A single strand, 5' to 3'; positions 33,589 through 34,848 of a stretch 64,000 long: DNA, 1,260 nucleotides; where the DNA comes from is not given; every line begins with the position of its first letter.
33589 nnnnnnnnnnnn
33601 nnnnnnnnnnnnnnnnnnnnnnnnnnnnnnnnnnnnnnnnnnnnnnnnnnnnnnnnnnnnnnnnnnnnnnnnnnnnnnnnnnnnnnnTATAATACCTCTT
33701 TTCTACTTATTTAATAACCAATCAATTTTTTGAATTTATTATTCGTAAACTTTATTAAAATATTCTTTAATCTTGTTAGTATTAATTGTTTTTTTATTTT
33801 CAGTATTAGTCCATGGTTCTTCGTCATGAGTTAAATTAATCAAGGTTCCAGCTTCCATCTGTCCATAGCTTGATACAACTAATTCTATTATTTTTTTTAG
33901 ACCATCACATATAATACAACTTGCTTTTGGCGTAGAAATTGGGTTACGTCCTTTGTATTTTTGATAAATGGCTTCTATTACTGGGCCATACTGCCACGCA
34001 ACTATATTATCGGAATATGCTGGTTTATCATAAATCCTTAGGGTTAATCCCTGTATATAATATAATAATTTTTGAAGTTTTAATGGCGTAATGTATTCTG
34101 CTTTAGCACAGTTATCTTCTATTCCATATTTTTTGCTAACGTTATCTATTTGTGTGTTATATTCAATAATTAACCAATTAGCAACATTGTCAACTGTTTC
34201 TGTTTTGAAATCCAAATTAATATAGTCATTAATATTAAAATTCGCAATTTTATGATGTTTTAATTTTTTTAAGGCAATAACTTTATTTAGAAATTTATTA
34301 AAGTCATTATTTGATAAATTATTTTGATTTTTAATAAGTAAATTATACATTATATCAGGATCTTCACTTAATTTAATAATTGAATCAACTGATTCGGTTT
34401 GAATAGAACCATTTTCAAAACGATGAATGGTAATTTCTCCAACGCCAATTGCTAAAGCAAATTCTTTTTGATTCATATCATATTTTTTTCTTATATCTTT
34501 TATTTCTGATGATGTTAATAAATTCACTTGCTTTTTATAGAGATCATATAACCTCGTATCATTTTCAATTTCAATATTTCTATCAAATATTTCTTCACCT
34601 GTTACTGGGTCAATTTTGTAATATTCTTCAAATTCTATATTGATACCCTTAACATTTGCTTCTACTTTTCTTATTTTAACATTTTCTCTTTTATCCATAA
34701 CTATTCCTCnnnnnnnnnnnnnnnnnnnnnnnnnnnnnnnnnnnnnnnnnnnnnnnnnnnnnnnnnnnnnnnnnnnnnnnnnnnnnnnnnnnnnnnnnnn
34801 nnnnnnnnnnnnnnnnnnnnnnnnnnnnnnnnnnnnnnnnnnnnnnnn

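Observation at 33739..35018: MqsR-like toxin paired with an MqsA-like HTH fused to a Panacea (DUF4065) domain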

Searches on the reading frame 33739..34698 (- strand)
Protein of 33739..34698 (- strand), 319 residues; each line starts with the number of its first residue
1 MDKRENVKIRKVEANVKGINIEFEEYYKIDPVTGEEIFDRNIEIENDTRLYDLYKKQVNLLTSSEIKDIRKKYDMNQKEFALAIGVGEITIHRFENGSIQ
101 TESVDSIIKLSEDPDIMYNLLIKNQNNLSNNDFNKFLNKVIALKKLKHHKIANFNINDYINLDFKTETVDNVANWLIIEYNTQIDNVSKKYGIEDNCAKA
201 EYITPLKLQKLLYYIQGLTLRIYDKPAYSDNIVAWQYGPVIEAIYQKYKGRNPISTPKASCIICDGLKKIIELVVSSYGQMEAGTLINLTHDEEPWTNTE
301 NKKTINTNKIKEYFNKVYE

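Call 3: search_protein_families(library=pfam, proteins=[window:33739-34698:-], max_evalue=1)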
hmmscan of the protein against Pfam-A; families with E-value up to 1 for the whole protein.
window:33739-34698:- (319 aa): 6 families
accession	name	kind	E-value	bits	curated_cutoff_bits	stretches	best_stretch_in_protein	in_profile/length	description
PF13274.11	SocA_Panacea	-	3.9e-18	66.9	25.7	1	208-296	1-112/113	Antitoxin SocA-like, Panacea domain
PF01381.28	HTH_3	-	1.1e-06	29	23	1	66-112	1-46/55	Helix-turn-helix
PF15731.11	MqsA_antitoxin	-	1.5e-06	28.8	30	1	33-110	40-116/131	Antitoxin component of bacterial toxin-antitoxin system, MqsA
PF12844.13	HTH_19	-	0.01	16.2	30.2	1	66-124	4-61/64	Helix-turn-helix domain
PF22495.2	HTH_92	-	0.021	14.6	27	1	68-110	2-44/45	RsaL-like HTH domain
PF13156.12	Mrr_cat_2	-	0.19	12.1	22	1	96-161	55-119/127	Restriction endonuclease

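Call 4: search_protein_families(library=ncbifam, proteins=[window:33739-34698:-], max_evalue=1)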
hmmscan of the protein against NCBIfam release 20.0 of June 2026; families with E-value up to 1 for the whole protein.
window:33739-34698:- (319 aa): 8 families
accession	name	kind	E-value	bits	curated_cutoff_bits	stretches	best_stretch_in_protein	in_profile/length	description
TIGR03830.1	CxxCG_CxxCG_HTH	subfamily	1.8e-21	76.2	61.8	1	7-118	11-124/127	type II TA system antitoxin MqsA family protein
NF047745.1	SocA_antitoxin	equivalog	5.6e-18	65.2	190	1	200-303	18-136/176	type VI toxin-antitoxin system SocA family antitoxin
TIGR03070.1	couple_hipB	subfamily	2.4e-06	27.4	71.65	1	64-99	5-40/58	type II toxin-antitoxin system Y4mF family antitoxin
NF041951.1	phage_RstR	subfamily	1.2e-05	25.6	80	1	63-148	4-89/108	RstR family transcriptional repressor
NF041575.1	antitoxPezA_Strep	equivalog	3.1e-05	24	290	1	64-109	4-51/158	type II toxin-antitoxin system antitoxin PezA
TIGR00270.2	TIGR00270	equivalog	0.00081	19.2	110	1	64-100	78-114/159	multiprotein bridging factor aMBF1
NF007271.0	PRK09726.1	equivalog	0.0012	18.8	79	1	65-119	16-69/88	type II toxin-antitoxin system antitoxin HipB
NF041265.1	NadS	equivalog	0.046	14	60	1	60-117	29-88/94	NadS family protein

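Call 7: search_solved_structures(query=window:33739-34698:-, max_evalue=1, show_alignments=3)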
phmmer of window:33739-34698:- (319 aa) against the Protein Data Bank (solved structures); distinct sequences matched with E-value up to 1: 4.
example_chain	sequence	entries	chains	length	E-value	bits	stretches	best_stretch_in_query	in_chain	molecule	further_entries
2p5t_A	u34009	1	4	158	0.00027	23.6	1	64-109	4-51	Putative transcriptional regulator PezA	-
9nv3_A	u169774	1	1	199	0.11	15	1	10-88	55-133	DUF1788 domain-containing protein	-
8tac_A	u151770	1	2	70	0.23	14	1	63-99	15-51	DBP48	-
3fmy_A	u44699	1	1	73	0.85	12.1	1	65-110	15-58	HTH-type transcriptional regulator MQSA (ygiT/b3021)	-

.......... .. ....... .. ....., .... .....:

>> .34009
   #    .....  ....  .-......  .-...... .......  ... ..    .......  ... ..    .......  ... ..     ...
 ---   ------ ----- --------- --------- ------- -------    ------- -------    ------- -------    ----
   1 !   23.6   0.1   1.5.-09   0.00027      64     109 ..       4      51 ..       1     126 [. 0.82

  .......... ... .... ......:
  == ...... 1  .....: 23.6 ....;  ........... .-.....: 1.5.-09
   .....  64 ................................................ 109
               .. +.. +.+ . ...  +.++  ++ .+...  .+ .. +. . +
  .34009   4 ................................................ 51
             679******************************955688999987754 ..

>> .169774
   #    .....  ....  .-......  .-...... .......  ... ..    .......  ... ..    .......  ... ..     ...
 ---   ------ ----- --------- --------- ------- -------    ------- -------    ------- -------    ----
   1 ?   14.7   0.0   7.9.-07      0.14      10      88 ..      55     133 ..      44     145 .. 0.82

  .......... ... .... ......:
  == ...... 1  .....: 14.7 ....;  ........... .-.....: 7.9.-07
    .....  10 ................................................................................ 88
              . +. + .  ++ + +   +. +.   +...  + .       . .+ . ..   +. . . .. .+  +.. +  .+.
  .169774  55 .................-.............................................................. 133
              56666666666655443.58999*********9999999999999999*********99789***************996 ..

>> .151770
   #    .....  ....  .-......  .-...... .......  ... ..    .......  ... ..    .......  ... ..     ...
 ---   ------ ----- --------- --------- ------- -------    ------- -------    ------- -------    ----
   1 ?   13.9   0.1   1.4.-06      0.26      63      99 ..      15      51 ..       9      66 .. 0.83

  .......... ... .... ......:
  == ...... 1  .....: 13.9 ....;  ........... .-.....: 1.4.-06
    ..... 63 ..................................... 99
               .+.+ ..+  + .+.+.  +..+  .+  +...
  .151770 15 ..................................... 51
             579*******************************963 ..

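Call 11: find_homologous_proteins(query=window:33739-34698:-, max_evalue=0.00001)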
Query window:33739-34698:- (319 aa): 300 proteins with E <= 0.00001 among 1545 candidates; the best 120 are listed.
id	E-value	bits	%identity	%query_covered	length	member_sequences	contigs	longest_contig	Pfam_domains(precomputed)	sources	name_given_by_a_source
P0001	4.1e-203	691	99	100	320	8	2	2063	PF13274.12,PF01381.29,PF15731.12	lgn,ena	-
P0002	1.1e-167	575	81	100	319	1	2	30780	PF13274.12,PF01381.29,PF15731.12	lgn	-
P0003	4.4e-167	573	82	100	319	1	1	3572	PF13274.12,PF01381.29,PF15731.12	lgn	-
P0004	4.5e-167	573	82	100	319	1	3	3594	PF13274.12,PF01381.29,PF15731.12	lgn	-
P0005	9.7e-167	572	81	100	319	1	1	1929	PF13274.12,PF01381.29,PF15731.12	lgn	-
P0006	7.4e-166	569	80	100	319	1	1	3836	PF13274.12,PF01381.29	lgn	-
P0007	7.4e-166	569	80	100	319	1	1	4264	PF13274.12,PF01381.29,PF15731.12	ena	-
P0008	3.9e-165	567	80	100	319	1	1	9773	PF13274.12,PF15731.12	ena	-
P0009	4.1e-165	567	80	100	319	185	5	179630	PF13274.12,PF01381.29,PF15731.12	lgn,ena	-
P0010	4.4e-165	567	80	100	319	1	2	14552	PF13274.12,PF01381.29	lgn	-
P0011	5.3e-165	566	80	100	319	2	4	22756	PF13274.12,PF01381.29,PF15731.12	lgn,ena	-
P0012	9.6e-165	565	80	100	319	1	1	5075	PF13274.12,PF01381.29,PF15731.12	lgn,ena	-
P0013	1.3e-164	565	80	100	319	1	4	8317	PF13274.12,PF01381.29,PF15731.12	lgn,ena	-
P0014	2.2e-164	564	80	100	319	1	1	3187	PF13274.12,PF15731.12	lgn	-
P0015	2.6e-164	564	80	100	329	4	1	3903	PF13274.12,PF01381.29,PF15731.12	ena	-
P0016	3.5e-164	564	80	100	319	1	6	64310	PF13274.12,PF01381.29,PF15731.12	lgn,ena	-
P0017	4.8e-164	563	80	100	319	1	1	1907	PF13274.12,PF01381.29,PF15731.12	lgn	-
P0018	5.4e-164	563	80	100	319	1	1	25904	PF13274.12,PF01381.29,PF15731.12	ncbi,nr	ncbi:MAG: DUF4065 domain-containing protein [Bacilli bacterium]|nr:DUF4065 domain-containing protein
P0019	8.6e-164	562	79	100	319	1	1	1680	PF13274.12,PF01381.29,PF15731.12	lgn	-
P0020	8.9e-164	562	80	100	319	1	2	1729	PF13274.12,PF01381.29,PF15731.12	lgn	-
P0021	3.4e-163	560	79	100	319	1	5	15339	PF13274.12,PF01381.29,PF15731.12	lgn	-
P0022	3.6e-163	560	79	100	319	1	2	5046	PF13274.12,PF01381.29,PF15731.12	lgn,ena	-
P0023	4.8e-163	560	79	100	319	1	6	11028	PF13274.12,PF01381.29,PF15731.12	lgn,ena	-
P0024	6.7e-163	559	80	100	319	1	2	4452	PF13274.12,PF01381.29,PF15731.12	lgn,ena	-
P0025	1.0e-162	559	79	100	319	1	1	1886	PF13274.12,PF01381.29,PF15731.12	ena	-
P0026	1.2e-162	559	79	100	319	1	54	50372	PF13274.12,PF01381.29,PF15731.12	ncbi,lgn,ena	-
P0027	1.3e-162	558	79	100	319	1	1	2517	PF13274.12,PF01381.29,PF15731.12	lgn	-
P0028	1.4e-162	558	79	100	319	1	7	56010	PF13274.12,PF01381.29,PF15731.12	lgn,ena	-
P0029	1.7e-162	558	79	100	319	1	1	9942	PF13274.12,PF01381.29,PF15731.12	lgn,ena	-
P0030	2.2e-162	558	80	100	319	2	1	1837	PF13274.12,PF01381.29,PF15731.12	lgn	-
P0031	2.2e-162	558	79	100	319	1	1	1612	PF13274.12,PF01381.29,PF15731.12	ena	-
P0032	2.3e-162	558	79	100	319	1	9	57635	PF13274.12,PF01381.29,PF15731.12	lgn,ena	-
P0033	2.5e-162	557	80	100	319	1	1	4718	PF13274.12,PF01381.29,PF15731.12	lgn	-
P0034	3.6e-162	557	79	100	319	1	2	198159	PF13274.12,PF01381.29,PF15731.12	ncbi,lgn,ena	-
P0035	4.8e-162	557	79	100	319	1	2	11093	PF13274.12,PF01381.29,PF15731.12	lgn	-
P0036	6.1e-162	556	80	100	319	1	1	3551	PF13274.12,PF01381.29,PF15731.12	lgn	-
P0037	8.1e-162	556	78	100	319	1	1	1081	PF13274.12,PF01381.29,PF15731.12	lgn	-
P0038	1.0e-160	552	77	100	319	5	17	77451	PF13274.12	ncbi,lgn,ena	-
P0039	2.2e-160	551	79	100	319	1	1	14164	PF13274.12,PF01381.29,PF15731.12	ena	-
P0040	6.6e-160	550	79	100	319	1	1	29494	PF13274.12,PF01381.29,PF15731.12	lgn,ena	-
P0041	1.3e-159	549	78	100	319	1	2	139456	PF13274.12,PF15731.12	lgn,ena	-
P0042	1.5e-159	548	78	100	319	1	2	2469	PF13274.12,PF01381.29,PF15731.12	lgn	-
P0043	2.0e-159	548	79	100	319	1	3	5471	PF13274.12,PF01381.29,PF15731.12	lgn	-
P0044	4.1e-159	547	78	100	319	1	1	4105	PF13274.12,PF01381.29,PF15731.12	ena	-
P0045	7.3e-159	546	78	100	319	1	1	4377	PF13274.12,PF01381.29,PF15731.12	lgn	-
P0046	1.0e-158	546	77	100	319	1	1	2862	PF13274.12,PF01381.29,PF15731.12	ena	-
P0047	1.1e-158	546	77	100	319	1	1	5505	PF13274.12,PF01381.29,PF15731.12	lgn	-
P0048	1.4e-158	545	78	100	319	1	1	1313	PF13274.12,PF01381.29,PF15731.12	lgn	-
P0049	3.2e-158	544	77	100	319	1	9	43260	PF13274.12,PF01381.29,PF15731.12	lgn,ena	-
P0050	3.4e-158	544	77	100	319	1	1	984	PF13274.12,PF01381.29,PF15731.12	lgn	-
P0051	3.6e-158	544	77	100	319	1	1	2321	PF13274.12,PF01381.29,PF15731.12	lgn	-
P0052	3.7e-158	544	77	100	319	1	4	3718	PF13274.12,PF01381.29,PF15731.12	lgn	-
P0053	4.1e-158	544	77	100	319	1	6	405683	PF13274.12,PF01381.29,PF15731.12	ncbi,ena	-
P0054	6.0e-158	543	77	100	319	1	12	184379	PF13274.12,PF01381.29,PF15731.12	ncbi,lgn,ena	-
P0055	1.2e-157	542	78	100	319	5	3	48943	PF13274.12,PF01381.29,PF15731.12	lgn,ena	-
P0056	1.6e-157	542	77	100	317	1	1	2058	PF13274.12,PF01381.29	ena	-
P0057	1.8e-157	542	77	100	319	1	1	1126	PF13274.12,PF01381.29,PF15731.12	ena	-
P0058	1.9e-157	541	77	100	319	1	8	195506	PF13274.12,PF01381.29,PF15731.12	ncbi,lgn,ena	-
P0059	2.3e-157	541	77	100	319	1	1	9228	PF13274.12,PF01381.29,PF15731.12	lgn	-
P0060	4.4e-157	540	77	100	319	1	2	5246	PF13274.12,PF01381.29,PF15731.12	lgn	-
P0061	7.4e-157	539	76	100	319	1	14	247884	PF13274.12,PF01381.29,PF15731.12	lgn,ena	-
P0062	3.2e-156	537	76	100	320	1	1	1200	PF13274.12,PF01381.29,PF15731.12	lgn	-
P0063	4.3e-156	537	76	100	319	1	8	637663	PF13274.12,PF01381.29,PF15731.12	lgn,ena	-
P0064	9.0e-156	536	76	100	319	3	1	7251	PF13274.12,PF01381.29,PF15731.12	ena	-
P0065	2.0e-154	531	75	100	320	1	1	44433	PF13274.12,PF01381.29,PF15731.12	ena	-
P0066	4.4e-154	530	74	100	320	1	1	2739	PF13274.12,PF01381.29,PF15731.12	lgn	-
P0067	8.0e-153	526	75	100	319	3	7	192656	PF13274.12,PF15731.12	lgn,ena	-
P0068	2.6e-151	521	73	100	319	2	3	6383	PF13274.12,PF15731.12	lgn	-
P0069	1.8e-148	512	74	100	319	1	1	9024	PF13274.12,PF01381.29,PF15731.12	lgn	-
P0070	3.3e-148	511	72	100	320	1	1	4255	PF13274.12,PF01381.29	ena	-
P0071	1.2e-147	509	74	100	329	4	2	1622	PF13274.12,PF01381.29,PF15731.12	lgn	-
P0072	1.2e-146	506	73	99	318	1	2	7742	PF13274.12,PF01381.29,PF15731.12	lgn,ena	-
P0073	2.1e-146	505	73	99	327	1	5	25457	PF13274.12,PF01381.29,PF15731.12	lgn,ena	-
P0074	3.0e-146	505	73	99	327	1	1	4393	PF13274.12,PF01381.29,PF15731.12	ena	-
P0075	7.4e-146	503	73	99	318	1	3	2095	PF13274.12,PF01381.29,PF15731.12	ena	-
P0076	8.9e-145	500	72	100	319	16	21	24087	PF13274.12,PF01381.29,PF15731.12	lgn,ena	-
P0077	9.9e-145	500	72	99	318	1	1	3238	PF13274.12,PF01381.29,PF15731.12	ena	-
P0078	8.6e-140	483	69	100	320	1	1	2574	PF13274.12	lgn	-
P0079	1.1e-139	483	73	98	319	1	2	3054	PF12844.14,PF13274.12,PF01381.29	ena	-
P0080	4.6e-139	481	71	100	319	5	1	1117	PF13274.12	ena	-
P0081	5.7e-139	481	70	100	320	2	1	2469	PF13274.12,PF15731.12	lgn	-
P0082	1.8e-138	479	69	100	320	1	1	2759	PF13274.12,PF15731.12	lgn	-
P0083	2.4e-136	472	68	100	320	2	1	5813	PF13274.12,PF15731.12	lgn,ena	-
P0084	4.0e-136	471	69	100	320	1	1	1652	PF13274.12,PF01381.29,PF15731.12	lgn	-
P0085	6.5e-136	471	69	100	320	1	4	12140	PF13274.12,PF01381.29,PF15731.12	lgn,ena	-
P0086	8.0e-136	470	66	100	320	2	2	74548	PF13274.12,PF01381.29,PF15731.12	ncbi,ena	-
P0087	1.1e-135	470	69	100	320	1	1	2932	PF13274.12,PF15731.12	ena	-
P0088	5.5e-135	468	69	100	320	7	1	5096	PF13274.12,PF15731.12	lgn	-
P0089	4.0e-132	458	67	98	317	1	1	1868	PF13274.12,PF01381.29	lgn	-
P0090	4.4e-132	458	66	100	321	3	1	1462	PF13274.12,PF01381.29,PF15731.12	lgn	-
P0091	5.2e-130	451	66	100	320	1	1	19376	PF13274.12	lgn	-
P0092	2.3e-129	449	66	100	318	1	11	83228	PF13274.12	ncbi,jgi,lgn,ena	-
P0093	2.1e-128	446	64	100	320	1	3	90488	PF13274.12,PF01381.29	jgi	-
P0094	3.6e-128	445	66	100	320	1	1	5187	PF13274.12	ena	-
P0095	1.2e-127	444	66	100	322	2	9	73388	PF13274.12,PF01381.29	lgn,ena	-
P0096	7.6e-127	441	64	100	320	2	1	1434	PF13274.12,PF01381.29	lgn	-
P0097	1.2e-126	440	65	100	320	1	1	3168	PF13274.12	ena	-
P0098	1.6e-126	440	65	100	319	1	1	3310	PF13274.12,PF01381.29,PF15731.12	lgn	-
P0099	2.3e-126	439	62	99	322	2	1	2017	PF13274.12,PF01381.29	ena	-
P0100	4.1e-125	435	64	100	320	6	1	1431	PF13274.12,PF01381.29,PF15731.12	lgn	-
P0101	1.0e-124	434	62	100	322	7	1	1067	PF13274.12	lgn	-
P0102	7.9e-123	428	62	100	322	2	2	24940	PF13274.12,PF01381.29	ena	-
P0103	3.4e-121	422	61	100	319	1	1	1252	PF13274.12,PF01381.29,PF15731.12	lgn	-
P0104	1.3e-119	417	66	94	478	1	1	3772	PF13274.12,PF01381.29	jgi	-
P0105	4.3e-119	415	60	100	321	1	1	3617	PF13274.12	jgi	jgi:putative zinc finger/helix-turn-helix YgiT family protein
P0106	2.1e-118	413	61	98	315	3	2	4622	PF13274.12,PF01381.29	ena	-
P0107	6.8e-118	412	59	100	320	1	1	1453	PF13274.12,PF01381.29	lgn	-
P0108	2.8e-117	410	60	100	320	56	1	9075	PF13274.12,PF15731.12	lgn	-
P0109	4.1e-117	409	59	100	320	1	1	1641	PF13274.12,PF01381.29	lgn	-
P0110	1.5e-116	407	60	99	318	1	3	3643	PF13274.12,PF01381.29,PF15731.12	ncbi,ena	-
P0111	1.7e-116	407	59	100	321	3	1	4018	PF13274.12,PF01381.29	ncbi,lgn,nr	ncbi:MAG: DUF4065 domain-containing protein [Bacilli bacterium]|nr:DUF4065 domain-containing protein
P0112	1.7e-115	404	59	100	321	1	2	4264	PF13274.12,PF01381.29,PF15731.12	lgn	-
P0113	3.0e-115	403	60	100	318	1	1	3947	PF13274.12,PF01381.29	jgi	-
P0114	8.8e-115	401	59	100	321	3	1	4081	PF13274.12,PF01381.29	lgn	-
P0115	1.1e-112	394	59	100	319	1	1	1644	PF13274.12,PF15731.12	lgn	-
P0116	5.6e-112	392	58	100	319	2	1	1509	PF13274.12,PF01381.29,PF15731.12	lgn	-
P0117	6.4e-112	392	60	100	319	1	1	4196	PF13274.12,PF01381.29,PF15731.12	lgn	-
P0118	8.8e-111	388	58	99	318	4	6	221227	PF13274.12,PF15731.12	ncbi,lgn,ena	-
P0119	3.4e-110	386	57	100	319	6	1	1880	PF13274.12,PF01381.29,PF15731.12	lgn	-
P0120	8.3e-110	385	58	100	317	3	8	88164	PF13274.12,PF01381.29,PF15731.12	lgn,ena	-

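Call 22: find_encoding_contigs(protein=P0063, flank=6000, max_places=3)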
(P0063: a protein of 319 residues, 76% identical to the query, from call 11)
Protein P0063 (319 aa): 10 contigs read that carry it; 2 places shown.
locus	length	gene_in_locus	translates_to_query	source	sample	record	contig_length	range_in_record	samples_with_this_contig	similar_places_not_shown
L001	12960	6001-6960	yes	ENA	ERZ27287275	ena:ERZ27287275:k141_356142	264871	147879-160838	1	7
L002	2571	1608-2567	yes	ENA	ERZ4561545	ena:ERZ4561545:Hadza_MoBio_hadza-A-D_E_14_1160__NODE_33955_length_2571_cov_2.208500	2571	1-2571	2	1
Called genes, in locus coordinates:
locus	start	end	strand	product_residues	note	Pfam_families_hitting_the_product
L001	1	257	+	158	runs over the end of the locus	PF08660:Alg14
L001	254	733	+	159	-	PF04101:Glyco_tran_28_C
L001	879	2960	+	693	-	PF09913:DUF2142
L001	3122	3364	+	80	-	-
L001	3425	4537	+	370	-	-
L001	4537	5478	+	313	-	PF04536:TPM_phosphatase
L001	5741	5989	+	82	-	-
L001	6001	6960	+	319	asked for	PF15731:MqsA_antitoxin (weak), PF01381:HTH_3 (weak), PF13274:SocA_Panacea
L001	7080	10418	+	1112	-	PF01855:POR_N, PF17147:PFOR_II, PF01558:POR, PF00037:Fer4 (weak), PF12837:Fer4_6 (weak), PF13237:Fer4_10 (weak), PF12838:Fer4_7, PF02775:TPP_enzyme_C, +5 more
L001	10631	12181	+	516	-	PF12072:RNase_Y_N, PF00013:KH_1, PF01966:HD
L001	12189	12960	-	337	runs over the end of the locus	PF01098:FTSW_RODA_SPOVE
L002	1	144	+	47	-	?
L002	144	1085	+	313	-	PF04536:TPM_phosphatase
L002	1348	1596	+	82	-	-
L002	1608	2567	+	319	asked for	PF15731:MqsA_antitoxin (weak), PF01381:HTH_3 (weak), PF13274:SocA_Panacea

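Call 23: find_encoding_contigs(protein=P0118, flank=6000, max_places=3)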
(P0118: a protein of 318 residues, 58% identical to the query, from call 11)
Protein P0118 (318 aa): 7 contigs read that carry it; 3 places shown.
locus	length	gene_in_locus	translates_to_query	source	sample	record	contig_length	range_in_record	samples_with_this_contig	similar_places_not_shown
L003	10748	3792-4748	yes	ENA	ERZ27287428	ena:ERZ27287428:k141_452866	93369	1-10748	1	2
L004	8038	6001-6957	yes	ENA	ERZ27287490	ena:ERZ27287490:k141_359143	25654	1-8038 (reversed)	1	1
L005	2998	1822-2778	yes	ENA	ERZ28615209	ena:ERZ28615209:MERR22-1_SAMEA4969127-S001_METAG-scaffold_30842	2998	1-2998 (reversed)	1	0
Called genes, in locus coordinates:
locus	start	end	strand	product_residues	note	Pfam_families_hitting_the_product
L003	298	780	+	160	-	-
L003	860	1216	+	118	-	PF05656:DUF805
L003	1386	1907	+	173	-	-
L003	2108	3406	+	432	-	PF13173:AAA_14, PF13635:DUF4143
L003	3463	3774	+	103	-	PF15723:MqsR_toxin (weak)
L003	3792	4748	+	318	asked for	PF15731:MqsA_antitoxin (faint), PF13274:SocA_Panacea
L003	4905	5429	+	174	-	-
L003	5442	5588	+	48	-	-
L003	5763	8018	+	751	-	PF21941:SMEK_N, PF20720:nSTAND3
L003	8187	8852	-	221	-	PF02397:Bac_transf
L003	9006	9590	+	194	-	PF01612:DNA_pol_A_exo1 (weak), PF00929:RNase_T, PF13482:RNase_H_2 (faint), PF16473:Rv2179c-like (weak)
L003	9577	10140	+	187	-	-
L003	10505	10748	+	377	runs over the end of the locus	PF13439:Glyco_transf_4, PF00534:Glycos_transf_1, PF13692:Glyco_trans_1_4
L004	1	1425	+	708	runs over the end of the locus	PF00580:UvrD-helicase, PF01443:Viral_helicase1 (faint), PF13245:AAA_19, PF13604:AAA_30 (faint), PF13087:AAA_12 (faint), PF13361:UvrD_C, PF13538:UvrD_C_2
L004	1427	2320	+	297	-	PF00483:NTP_transferase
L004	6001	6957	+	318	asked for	PF15731:MqsA_antitoxin (faint), PF13274:SocA_Panacea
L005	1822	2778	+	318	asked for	PF15731:MqsA_antitoxin (faint), PF13274:SocA_Panacea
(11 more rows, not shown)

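Call 24: find_encoding_contigs(protein=P0092, flank=6000, max_places=3)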
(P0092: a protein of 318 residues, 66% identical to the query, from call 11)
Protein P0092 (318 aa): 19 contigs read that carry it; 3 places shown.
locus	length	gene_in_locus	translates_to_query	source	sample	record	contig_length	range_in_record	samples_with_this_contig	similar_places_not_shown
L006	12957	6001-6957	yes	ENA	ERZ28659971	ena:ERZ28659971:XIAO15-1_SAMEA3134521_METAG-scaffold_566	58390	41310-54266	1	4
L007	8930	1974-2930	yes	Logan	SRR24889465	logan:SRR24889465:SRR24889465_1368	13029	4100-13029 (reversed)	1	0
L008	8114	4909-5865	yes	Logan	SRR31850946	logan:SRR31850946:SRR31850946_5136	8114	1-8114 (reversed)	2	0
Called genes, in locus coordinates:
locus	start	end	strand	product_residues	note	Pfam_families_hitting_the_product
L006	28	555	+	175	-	PF00300:His_Phos_1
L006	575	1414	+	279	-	PF06414:Zeta_toxin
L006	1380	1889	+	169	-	PF00389:2-Hacid_dh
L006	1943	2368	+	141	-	PF02826:2-Hacid_dh_C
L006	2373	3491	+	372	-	PF01636:APH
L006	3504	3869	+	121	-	-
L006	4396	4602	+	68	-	-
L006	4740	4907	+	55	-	-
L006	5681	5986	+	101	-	-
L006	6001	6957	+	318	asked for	PF13274:SocA_Panacea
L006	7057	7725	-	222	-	PF20730:YetF_N (weak), PF04239:DUF421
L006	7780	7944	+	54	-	-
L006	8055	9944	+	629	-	PF01554:MatE, PF13189:Cytidylate_kin2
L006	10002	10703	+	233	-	PF12844:HTH_19, PF15731:MqsA_antitoxin (faint), PF01381:HTH_3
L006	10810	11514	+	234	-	-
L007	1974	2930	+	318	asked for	PF13274:SocA_Panacea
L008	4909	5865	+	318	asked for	PF13274:SocA_Panacea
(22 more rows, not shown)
